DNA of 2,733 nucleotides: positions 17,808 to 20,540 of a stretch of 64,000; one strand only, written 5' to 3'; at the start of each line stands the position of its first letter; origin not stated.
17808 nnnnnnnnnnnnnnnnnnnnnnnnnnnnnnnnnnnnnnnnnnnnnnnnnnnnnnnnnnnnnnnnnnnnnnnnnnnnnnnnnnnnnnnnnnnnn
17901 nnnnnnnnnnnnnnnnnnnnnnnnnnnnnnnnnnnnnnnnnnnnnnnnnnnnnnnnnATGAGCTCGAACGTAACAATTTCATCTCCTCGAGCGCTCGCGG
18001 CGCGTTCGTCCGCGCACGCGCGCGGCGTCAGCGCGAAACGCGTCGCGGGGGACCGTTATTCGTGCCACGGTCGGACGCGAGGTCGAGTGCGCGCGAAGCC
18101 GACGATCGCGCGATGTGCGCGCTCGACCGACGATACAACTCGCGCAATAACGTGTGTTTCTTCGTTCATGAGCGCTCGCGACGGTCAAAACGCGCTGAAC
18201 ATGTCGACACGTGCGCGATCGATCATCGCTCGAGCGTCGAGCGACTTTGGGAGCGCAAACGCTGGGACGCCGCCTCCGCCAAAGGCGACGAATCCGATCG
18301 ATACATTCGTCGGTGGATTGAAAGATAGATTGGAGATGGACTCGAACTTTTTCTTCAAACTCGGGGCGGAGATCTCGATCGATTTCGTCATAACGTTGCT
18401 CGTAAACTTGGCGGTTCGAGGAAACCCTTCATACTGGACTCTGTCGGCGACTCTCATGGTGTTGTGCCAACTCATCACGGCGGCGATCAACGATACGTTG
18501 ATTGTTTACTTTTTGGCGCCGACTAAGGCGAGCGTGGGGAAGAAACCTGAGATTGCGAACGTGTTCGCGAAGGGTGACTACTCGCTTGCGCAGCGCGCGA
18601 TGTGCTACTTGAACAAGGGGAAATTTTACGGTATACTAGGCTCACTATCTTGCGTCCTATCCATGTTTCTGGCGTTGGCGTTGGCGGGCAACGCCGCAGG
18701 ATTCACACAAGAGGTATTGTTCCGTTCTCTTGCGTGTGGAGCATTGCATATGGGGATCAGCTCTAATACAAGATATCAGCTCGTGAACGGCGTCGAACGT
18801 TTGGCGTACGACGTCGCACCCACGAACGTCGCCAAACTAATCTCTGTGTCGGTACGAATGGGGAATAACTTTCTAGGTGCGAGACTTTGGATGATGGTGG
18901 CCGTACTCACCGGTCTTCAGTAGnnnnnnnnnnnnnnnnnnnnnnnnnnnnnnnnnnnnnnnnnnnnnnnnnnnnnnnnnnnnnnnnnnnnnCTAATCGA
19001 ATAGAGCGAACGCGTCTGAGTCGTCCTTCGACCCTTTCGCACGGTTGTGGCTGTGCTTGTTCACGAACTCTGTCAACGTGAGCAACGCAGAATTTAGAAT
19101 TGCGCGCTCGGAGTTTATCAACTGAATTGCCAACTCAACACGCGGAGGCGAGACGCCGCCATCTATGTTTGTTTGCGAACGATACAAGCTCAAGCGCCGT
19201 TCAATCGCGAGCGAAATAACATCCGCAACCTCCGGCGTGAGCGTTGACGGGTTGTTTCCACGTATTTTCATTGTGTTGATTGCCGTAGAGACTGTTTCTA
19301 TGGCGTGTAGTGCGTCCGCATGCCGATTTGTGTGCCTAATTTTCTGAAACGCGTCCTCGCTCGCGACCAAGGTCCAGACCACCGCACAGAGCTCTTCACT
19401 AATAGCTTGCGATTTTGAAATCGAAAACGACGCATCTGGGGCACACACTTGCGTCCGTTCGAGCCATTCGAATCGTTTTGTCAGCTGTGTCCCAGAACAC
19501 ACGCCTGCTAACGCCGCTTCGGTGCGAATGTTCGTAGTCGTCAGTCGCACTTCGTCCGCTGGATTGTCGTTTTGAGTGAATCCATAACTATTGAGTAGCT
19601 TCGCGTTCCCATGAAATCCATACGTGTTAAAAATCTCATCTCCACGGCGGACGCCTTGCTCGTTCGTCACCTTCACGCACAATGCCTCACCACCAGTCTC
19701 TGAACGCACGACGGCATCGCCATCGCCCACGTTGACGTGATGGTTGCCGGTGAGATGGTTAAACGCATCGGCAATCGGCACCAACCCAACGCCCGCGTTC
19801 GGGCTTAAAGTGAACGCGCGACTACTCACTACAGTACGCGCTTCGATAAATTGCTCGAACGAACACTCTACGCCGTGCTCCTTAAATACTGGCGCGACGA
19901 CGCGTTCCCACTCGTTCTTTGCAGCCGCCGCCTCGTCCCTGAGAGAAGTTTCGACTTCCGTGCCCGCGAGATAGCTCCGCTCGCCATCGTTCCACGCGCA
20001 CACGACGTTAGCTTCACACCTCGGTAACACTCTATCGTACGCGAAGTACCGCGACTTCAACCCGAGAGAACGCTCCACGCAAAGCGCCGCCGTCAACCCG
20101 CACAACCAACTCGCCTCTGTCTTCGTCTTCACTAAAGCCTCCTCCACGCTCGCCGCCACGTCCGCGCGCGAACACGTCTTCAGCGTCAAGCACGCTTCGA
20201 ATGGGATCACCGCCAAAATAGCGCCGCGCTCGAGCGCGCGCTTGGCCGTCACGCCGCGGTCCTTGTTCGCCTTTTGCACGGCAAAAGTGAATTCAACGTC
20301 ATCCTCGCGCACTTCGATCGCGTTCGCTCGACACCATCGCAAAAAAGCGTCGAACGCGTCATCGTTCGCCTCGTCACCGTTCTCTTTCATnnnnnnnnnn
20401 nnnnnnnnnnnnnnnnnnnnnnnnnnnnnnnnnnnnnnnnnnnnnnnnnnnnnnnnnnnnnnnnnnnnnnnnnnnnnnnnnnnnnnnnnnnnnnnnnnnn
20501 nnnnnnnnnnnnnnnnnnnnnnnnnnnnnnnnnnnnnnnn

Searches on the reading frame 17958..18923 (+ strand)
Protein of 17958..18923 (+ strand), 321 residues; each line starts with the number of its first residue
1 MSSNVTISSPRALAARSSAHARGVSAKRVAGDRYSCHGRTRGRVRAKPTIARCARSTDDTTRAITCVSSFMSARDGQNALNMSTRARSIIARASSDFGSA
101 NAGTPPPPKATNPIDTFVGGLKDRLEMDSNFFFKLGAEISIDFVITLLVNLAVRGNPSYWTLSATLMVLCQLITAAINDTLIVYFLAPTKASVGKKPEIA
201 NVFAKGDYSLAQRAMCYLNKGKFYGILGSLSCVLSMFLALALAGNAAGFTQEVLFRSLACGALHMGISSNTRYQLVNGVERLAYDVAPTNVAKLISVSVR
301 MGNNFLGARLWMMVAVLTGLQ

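Call 44: search_protein_families(library=pfam, proteins=[window:17958-18923:+], max_evalue=0.001)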
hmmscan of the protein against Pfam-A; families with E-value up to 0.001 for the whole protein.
window:17958-18923:+ (321 aa): 1 family
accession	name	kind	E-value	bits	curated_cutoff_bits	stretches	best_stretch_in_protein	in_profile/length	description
PF11891.13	RETICULATA-like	-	6.3e-18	65.6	25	1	123-279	1-177/177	Protein RETICULATA-related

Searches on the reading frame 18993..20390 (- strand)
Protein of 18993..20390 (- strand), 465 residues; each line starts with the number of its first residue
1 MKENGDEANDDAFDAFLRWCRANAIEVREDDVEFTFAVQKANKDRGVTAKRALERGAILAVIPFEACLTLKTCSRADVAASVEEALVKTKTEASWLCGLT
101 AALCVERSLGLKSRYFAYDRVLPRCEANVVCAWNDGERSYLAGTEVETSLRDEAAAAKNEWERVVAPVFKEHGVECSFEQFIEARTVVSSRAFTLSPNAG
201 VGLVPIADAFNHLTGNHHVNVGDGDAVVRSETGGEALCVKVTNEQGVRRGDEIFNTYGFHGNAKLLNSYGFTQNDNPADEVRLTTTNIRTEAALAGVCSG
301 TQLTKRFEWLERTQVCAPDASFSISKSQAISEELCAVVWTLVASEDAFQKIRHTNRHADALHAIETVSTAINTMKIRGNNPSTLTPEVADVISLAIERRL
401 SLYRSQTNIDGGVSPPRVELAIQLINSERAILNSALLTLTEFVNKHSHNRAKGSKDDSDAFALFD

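Call 44: search_protein_families(library=pfam, proteins=[window:18993-20390:-], max_evalue=0.001)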
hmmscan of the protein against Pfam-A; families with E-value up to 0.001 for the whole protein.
window:18993-20390:- (465 aa): 0 families

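Call 53: search_protein_families(library=pfam, proteins=[window:18993-20390:-], max_evalue=5)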
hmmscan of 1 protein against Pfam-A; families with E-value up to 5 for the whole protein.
window:18993-20390:- (465 aa): 0 families

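Call 57: search_solved_structures(query=window:18993-20390:-, max_evalue=0.01)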
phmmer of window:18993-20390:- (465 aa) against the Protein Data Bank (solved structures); distinct sequences matched with E-value up to 0.01: 3.
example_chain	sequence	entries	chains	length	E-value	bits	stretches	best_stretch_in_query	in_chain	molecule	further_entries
3qxy_A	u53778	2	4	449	2.5e-20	76.2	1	11-359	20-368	N-lysine methyltransferase SETD6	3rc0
1mlv_A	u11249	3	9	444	0.00037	22.9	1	94-276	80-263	Ribulose-1,5 biphosphate carboxylase/oxygenase large subunit N-methyltransferase | Ribulose-1,5 bisphosphate carboxylase/oxygenase large subunit N-methyltransfe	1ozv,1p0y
2h21_A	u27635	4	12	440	0.00039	22.8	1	94-276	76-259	Ribulose-1,5 bisphosphate carboxylase/oxygenase | Ribulose-1,5 bisphosphate carboxylase/oxygenase large subunit N-methyltransferase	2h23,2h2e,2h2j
